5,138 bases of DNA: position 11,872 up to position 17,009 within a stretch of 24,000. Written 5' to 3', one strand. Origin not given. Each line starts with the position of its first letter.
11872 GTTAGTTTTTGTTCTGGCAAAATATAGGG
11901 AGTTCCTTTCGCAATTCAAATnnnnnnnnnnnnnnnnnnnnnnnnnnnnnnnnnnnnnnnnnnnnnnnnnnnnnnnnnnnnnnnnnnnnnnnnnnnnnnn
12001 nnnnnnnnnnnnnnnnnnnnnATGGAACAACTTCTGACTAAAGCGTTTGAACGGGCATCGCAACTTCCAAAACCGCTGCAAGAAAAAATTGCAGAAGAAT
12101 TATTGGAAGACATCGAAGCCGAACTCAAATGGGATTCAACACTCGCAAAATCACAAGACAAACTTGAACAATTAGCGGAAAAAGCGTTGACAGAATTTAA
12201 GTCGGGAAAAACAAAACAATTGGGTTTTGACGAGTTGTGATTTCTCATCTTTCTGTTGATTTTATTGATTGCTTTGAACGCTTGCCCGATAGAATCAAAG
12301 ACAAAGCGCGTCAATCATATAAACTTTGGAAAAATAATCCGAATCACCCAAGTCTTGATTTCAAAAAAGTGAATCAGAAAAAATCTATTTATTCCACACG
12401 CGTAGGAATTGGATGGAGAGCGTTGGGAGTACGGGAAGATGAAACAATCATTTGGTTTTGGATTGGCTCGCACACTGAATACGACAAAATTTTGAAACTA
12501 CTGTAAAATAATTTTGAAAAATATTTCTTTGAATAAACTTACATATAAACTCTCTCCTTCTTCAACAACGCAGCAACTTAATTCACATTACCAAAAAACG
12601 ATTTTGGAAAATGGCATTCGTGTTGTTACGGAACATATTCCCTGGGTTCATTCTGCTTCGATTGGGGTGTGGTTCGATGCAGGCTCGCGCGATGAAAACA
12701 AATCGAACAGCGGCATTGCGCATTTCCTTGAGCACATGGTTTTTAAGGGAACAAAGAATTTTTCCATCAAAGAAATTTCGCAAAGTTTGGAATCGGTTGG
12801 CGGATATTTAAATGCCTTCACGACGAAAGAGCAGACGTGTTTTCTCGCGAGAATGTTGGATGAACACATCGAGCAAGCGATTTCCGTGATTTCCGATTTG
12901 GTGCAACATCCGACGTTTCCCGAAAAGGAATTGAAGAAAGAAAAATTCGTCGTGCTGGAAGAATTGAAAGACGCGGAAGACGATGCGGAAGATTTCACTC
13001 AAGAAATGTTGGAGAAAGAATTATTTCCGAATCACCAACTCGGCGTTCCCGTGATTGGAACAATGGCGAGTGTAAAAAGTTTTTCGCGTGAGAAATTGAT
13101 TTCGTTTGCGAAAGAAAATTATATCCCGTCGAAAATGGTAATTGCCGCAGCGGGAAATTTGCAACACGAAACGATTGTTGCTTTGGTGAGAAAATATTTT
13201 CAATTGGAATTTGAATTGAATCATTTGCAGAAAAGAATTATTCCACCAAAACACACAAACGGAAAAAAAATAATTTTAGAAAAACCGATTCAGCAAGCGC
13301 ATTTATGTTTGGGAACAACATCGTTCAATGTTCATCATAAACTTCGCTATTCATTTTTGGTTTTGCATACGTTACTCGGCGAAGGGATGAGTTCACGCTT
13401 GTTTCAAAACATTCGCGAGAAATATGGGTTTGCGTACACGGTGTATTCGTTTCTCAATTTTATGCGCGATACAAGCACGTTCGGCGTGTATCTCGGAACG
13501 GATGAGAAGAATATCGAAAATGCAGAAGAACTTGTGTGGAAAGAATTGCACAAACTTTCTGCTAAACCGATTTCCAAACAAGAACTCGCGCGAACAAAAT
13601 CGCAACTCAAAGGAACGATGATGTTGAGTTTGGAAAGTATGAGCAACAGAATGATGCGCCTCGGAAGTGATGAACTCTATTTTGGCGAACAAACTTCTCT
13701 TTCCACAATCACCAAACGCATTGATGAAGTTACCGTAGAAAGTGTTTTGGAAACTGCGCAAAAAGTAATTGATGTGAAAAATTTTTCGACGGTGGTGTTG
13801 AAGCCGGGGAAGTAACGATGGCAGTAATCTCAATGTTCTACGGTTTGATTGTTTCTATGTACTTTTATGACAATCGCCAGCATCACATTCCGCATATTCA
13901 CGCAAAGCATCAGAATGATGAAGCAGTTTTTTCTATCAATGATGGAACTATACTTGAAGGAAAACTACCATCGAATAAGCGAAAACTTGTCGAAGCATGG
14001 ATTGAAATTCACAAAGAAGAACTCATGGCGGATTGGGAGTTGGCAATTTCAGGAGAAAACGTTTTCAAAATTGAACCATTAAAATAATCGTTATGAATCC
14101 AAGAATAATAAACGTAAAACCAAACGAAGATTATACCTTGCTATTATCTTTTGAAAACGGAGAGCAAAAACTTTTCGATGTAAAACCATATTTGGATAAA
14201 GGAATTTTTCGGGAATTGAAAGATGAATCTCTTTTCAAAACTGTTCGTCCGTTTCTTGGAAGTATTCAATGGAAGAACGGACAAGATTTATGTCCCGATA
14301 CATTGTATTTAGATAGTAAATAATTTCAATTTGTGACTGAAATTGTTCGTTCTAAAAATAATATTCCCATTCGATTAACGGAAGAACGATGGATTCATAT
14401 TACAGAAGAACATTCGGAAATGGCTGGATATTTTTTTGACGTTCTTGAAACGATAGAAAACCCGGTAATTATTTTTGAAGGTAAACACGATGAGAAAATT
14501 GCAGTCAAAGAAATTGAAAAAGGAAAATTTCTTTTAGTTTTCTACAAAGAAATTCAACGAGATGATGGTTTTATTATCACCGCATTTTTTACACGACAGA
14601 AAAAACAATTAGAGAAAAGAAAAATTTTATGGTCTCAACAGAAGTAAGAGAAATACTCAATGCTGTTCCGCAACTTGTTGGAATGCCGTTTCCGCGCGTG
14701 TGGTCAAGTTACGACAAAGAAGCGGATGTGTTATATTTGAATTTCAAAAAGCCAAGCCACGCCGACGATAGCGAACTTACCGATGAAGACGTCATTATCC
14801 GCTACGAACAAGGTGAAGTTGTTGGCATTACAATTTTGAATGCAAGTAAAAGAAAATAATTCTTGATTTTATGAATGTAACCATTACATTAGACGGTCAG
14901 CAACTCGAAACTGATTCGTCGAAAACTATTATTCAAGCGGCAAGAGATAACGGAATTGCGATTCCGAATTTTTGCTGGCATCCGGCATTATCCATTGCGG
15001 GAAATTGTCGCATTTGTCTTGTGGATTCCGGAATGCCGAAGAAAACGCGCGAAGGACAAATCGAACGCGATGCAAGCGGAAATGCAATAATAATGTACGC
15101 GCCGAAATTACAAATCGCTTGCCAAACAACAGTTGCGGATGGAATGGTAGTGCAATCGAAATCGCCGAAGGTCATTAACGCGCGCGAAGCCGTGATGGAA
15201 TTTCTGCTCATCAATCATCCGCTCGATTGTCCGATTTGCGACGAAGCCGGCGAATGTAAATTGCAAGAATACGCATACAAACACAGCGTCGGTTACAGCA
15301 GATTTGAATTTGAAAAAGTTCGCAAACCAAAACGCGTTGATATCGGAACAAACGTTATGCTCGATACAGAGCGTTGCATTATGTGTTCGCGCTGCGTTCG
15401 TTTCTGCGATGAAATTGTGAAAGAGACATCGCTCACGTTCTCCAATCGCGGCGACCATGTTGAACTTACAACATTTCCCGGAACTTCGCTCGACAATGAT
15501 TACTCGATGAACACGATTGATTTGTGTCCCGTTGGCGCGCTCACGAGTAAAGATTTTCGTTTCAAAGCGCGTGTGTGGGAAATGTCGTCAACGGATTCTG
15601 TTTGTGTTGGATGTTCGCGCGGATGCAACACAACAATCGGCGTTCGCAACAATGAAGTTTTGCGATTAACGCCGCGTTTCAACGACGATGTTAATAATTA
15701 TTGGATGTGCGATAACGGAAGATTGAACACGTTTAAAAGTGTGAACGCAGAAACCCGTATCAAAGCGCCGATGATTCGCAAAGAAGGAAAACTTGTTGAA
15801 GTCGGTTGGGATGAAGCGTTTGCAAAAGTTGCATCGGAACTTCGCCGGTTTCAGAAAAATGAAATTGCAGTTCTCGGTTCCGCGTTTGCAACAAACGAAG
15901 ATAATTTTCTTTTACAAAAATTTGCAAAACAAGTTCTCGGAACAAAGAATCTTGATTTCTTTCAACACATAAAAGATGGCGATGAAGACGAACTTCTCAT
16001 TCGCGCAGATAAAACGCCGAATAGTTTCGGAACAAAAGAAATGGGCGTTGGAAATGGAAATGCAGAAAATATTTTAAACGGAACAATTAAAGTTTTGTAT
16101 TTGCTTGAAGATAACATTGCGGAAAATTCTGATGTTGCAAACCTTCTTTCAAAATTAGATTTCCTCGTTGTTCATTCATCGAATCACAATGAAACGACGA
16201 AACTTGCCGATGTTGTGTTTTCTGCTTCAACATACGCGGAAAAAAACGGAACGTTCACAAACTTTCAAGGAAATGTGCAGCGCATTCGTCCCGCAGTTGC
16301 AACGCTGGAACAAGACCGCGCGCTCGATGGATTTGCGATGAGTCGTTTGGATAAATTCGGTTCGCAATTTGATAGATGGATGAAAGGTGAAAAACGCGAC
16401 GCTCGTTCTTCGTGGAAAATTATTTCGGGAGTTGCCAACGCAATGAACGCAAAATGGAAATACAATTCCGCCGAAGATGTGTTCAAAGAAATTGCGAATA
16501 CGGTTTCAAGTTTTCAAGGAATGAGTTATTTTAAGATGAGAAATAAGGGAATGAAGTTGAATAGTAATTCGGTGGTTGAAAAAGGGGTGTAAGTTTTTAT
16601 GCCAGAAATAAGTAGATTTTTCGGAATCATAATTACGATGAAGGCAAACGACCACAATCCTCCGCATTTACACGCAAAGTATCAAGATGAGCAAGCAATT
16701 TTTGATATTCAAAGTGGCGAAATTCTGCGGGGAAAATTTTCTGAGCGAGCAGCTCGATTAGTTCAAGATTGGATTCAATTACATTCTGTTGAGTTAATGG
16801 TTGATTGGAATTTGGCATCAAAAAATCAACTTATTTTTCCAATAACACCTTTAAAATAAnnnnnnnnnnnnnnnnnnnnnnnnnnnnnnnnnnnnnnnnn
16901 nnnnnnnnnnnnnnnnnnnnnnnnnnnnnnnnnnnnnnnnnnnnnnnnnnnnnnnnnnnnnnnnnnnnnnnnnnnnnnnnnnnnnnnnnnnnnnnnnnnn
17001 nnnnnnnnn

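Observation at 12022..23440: Respiratory (nuoG-H-I) and M16 peptidase genes interleaved with seven TA-like two-gene cassettes in one co-oriented, terminator-free string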

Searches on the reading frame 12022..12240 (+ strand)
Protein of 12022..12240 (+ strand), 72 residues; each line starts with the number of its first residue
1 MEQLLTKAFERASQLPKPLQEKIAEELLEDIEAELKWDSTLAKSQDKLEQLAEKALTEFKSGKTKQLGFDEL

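Call 4: search_protein_families(library=pfam, max_evalue=0.01, proteins=[window:12022-12240:+])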
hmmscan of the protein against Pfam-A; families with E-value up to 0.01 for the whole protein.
window:12022-12240:+ (72 aa): 0 families

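Call 6: search_protein_families(library=ncbifam, max_evalue=0.01, proteins=[window:12022-12240:+])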
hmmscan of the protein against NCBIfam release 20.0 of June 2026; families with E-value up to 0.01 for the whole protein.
window:12022-12240:+ (72 aa): 0 families

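Call 25: search_protein_families(library=pfam, max_evalue=5, proteins=[window:12022-12240:+])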
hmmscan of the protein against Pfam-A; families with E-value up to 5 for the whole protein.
window:12022-12240:+ (72 aa): 1 family
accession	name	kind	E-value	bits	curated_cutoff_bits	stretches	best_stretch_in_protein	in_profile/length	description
PF09720.15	Unstab_antitox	-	0.033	14.6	23.3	1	14-65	1-47/54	Putative addiction module component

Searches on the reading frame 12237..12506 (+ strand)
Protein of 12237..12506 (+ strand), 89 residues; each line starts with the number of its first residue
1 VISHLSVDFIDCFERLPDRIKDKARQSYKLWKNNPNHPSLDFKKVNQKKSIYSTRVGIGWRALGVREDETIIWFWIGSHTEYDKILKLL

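Call 4: search_protein_families(library=pfam, max_evalue=0.01, proteins=[window:12237-12506:+])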
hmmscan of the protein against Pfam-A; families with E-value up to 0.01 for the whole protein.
window:12237-12506:+ (89 aa): 1 family
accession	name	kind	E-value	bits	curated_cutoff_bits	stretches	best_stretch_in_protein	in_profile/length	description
PF24732.2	ParE_like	-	1.8e-12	47.5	24.4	1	19-84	2-67/67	ParE-like toxin domain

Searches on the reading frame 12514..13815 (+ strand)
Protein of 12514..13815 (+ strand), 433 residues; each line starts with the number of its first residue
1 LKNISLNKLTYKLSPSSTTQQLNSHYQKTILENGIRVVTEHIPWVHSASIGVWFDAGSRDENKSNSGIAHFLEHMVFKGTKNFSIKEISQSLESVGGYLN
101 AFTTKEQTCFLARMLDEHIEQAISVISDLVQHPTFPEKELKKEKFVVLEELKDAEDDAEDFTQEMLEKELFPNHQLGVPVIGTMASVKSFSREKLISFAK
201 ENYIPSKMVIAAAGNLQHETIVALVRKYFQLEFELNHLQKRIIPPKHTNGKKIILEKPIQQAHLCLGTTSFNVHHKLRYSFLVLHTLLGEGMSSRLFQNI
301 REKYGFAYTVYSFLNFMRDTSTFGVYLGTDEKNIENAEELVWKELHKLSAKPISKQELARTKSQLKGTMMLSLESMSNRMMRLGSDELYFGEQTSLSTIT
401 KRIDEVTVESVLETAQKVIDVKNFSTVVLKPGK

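Call 5: search_protein_families(library=pfam, max_evalue=0.01, proteins=[window:12514-13815:+])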
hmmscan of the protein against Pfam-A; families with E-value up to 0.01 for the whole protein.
window:12514-13815:+ (433 aa): 2 families
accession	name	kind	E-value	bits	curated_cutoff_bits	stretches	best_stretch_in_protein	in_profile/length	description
PF00675.25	Peptidase_M16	-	1.6e-41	142.1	22.3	1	36-183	1-148/149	Insulinase (Peptidase family M16)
PF05193.26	Peptidase_M16_C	-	2.4e-40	138.8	23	1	189-365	1-181/181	Peptidase M16 inactive domain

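Call 6: search_protein_families(library=ncbifam, max_evalue=0.01, proteins=[window:12514-13815:+])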
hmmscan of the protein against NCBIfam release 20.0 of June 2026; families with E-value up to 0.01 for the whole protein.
window:12514-13815:+ (433 aa): 4 families
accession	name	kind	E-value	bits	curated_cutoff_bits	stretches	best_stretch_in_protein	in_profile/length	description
NF047422.1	YfmF_fam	equivalog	2.7e-39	135.2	285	1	119-418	98-401/412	EF-P 5-aminopentanol modification-associated protein YfmF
NF047421.1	YfmH_fam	equivalog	2.9e-36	125.6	250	1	54-431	47-423/425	EF-P 5-aminopentanol modification-associated protein YfmH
TIGR02110.1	PQQ_syn_pqqF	equivalog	2.6e-17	62.8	320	1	29-228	3-206/697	pyrroloquinoline quinone biosynthesis protein PqqF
NF011681.0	PRK15101.1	equivalog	8.1e-17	60.5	765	1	23-158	41-177/961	pitrilysin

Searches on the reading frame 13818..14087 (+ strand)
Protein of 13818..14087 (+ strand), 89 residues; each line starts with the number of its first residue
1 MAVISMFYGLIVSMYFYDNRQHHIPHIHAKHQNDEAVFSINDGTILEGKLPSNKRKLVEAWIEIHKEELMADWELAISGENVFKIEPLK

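Call 4: search_protein_families(library=pfam, max_evalue=0.01, proteins=[window:13818-14087:+])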
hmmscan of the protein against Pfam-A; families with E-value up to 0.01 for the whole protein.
window:13818-14087:+ (89 aa): 1 family
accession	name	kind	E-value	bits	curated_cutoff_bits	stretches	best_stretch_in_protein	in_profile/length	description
PF13711.11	DUF4160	-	2.5e-24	85.7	23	1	9-74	1-65/65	Domain of unknown function (DUF4160)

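Call 78: search_dna_similar(query=window:13818-14087:+, collection=plasmids, mode=protein, max_rows=10)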
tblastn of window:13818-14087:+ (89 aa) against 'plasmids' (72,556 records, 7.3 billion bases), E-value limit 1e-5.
Records with a match: 32; places in all: 33; records where one place covers at least 80% of the query: 32.
Best place of each record, by identity: <60% 32.
By first word of the organism name: Clostridium 5; Thermus 3; Piscirickettsia 3; Photobacterium 3; Paraclostridium 2; Deinococcus 2; Shewanella 1; Acetoanaerobium 1; Roseburia 1; Francisella 1; and 10 more.
By predicted mobility (MOB-suite, as given by PLSDB): non-mobilizable 24; mobilizable 6; conjugative 2.
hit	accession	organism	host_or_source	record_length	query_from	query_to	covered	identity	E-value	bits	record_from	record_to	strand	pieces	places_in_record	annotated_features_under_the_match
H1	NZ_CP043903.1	Shewanella sp. LC6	-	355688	1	89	100%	51.7%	1e-24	102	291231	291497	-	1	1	DUF4160 domain-containing protein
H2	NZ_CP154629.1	Acetoanaerobium noterae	cell culture,Sludge of a digestion ...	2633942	1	89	100%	48.3%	1e-18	86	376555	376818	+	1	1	none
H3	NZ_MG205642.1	Paraclostridium sordellii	-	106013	1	89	100%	47.2%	1e-19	88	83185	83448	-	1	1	DUF4160 domain-containing protein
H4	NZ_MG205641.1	Paraclostridium sordellii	-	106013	1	89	100%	47.2%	1e-19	88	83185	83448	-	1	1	DUF4160 domain-containing protein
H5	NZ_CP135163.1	Roseburia sp. 831b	Sus scrofa domesticus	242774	1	88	99%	43.2%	2e-17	82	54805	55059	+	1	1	DUF4160 domain-containing protein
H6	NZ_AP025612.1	Thermus thermophilus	-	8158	1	89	100%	41.6%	6e-14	72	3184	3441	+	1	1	DUF4160 domain-containing protein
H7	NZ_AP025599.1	Thermus thermophilus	-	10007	1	89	100%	41.6%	6e-14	72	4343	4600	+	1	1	DUF4160 domain-containing protein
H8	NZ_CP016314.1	Thermus brockianus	whole organism,environmental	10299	1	89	100%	41.6%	4e-13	69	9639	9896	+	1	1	DUF4160 domain-containing protein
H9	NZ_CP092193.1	Deinococcus sp. KNUC1210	Setaria viridis,cell ...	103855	1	88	99%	42.0%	1e-12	68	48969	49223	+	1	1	DUF4160 domain-containing protein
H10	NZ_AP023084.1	Francisella halioticida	Mizuhopecten yessoensis,Yesso scallop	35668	1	89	100%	40.4%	2e-15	76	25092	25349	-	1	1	DUF4160 domain-containing protein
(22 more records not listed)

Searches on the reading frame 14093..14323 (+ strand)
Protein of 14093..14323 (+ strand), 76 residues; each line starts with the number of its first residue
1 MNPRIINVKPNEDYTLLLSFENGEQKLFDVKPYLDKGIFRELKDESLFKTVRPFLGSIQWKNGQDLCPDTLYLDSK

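Call 4: search_protein_families(library=pfam, max_evalue=0.01, proteins=[window:14093-14323:+])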
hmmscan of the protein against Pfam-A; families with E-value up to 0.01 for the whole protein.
window:14093-14323:+ (76 aa): 1 family
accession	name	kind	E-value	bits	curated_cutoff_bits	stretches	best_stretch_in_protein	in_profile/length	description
PF10387.14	DUF2442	-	7.4e-13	49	23.9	1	5-72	1-67/72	Protein of unknown function (DUF2442)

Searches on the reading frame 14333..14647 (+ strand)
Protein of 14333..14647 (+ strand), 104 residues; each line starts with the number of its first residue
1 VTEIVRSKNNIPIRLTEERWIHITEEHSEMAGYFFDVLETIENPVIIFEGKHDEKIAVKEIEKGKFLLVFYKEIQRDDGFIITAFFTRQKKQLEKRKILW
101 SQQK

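Call 4: search_protein_families(library=pfam, max_evalue=0.01, proteins=[window:14333-14647:+])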
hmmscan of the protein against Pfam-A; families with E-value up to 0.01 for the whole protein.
window:14333-14647:+ (104 aa): 1 family
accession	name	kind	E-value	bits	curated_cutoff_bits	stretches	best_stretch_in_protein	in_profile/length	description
PF18810.6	PBECR2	-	2.3e-07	31.5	27.1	1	4-96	16-112/120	phage-Barnase-EndoU-ColicinE5/D-RelE like nuclease2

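Call 6: search_protein_families(library=ncbifam, max_evalue=0.01, proteins=[window:14333-14647:+])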
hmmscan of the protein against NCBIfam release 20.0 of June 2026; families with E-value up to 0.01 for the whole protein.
window:14333-14647:+ (104 aa): 0 families

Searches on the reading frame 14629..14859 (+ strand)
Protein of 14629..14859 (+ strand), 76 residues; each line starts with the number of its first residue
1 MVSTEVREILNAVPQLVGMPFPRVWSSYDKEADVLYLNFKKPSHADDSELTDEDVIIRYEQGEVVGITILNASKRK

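Call 4: search_protein_families(library=pfam, max_evalue=0.01, proteins=[window:14629-14859:+])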
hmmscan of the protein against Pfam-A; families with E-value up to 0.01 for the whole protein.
window:14629-14859:+ (76 aa): 1 family
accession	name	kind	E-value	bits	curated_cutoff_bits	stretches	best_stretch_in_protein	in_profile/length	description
PF10049.14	DUF2283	-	7.7e-16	58.4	23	1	27-73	3-49/49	Protein of unknown function (DUF2283)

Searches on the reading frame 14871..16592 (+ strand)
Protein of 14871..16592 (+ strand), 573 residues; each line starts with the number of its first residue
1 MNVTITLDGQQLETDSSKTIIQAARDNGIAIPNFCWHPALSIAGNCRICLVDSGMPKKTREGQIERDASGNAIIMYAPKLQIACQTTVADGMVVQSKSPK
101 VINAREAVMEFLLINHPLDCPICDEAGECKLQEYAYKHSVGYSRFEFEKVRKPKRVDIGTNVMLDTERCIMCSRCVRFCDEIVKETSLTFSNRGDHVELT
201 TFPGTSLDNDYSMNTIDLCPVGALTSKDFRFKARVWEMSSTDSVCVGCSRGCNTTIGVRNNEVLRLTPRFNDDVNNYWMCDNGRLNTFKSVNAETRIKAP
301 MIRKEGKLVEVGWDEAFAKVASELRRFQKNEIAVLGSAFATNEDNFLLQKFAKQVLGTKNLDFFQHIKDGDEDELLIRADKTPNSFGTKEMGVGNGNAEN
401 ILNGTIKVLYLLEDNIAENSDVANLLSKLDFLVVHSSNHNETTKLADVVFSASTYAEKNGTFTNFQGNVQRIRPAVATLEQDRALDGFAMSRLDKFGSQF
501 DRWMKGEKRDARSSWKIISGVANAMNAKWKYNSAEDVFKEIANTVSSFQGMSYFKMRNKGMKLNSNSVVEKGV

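Call 6: search_protein_families(library=ncbifam, max_evalue=0.01, proteins=[window:14871-16592:+])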
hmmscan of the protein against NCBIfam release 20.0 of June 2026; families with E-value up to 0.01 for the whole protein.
window:14871-16592:+ (573 aa): 23 families
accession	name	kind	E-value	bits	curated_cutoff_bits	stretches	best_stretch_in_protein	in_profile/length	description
TIGR01973.1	NuoG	equivalog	2.8e-139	465.7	470.05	2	5-369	1-342/606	NADH-quinone oxidoreductase subunit NuoG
NF005895.0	PRK07860.1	equivalog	6.9e-106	355.1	802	2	2-376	17-371/811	NADH-quinone oxidoreductase subunit G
TIGR01591.1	Fdh-alpha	equivalog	5.5e-52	176.8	666.25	3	244-362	2-123/672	formate dehydrogenase subunit alpha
NF006305.0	PRK08493.1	equivalog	1.6e-47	162.1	591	2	3-204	2-178/819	NADH-quinone oxidoreductase subunit G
NF040763.1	FeFe_hydrog_A6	exception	8.7e-44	149.8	765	1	3-239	1-218/571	NADH-dependent [FeFe] hydrogenase, group A6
NF005745.0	PRK07569.1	equivalog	8.1e-36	123.6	333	1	3-227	4-210/238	bidirectional hydrogenase complex protein HoxU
NF047855.1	AssmNtatRedNasC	equivalog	6.4e-30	104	1100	3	237-363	17-148/708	assimilatory nitrate reductase catalytic subunit NasC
NF040762.1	Hydr_FeFe_Clost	exception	1.1e-25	90.3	900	1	4-228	2-208/572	ferredoxin hydrogenase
NF041323.1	Nitr_red_NasA_Halo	equivalog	1.1e-22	80.4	1000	2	270-362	27-120/673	assimilatory nitrate reductase NasA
NF009454.0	PRK12814.1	equivalog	5e-16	58.2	916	1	2-120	3-100/657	putative NADPH-dependent glutamate synthase small subunit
NF012032.0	PRK15488.1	equivalog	1.5e-11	43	694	2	237-360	40-166/759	thiosulfate reductase PhsA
NF010055.0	PRK13532.1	equivalog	3.4e-10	38.8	904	1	240-362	42-174/830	nitrate reductase catalytic subunit NapA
TIGR01701.1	Fdhalpha-like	subfamily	1.4e-09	36.7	582.15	1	284-362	85-166/744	FdhF/YdeP family oxidoreductase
TIGR01706.1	NAPA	equivalog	1.8e-08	33.2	930.55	1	240-362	42-174/830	periplasmic nitrate reductase subunit alpha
NF041783.2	mnquin_red_QrcB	equivalog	1.7e-07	29.8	440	1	242-336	54-149/695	menaquinone reductase molybdopterin-binding-like subunit QrcB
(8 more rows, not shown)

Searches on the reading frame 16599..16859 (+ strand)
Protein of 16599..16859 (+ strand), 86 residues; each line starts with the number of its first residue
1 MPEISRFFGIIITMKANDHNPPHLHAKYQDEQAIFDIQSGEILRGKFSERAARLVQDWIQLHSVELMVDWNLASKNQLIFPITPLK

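Call 4: search_protein_families(library=pfam, max_evalue=0.01, proteins=[window:16599-16859:+])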
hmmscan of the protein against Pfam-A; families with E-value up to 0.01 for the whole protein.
window:16599-16859:+ (86 aa): 1 family
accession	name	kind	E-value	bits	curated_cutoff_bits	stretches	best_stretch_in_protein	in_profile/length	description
PF13711.11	DUF4160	-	2.9e-22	79.1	23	1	9-71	1-65/65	Domain of unknown function (DUF4160)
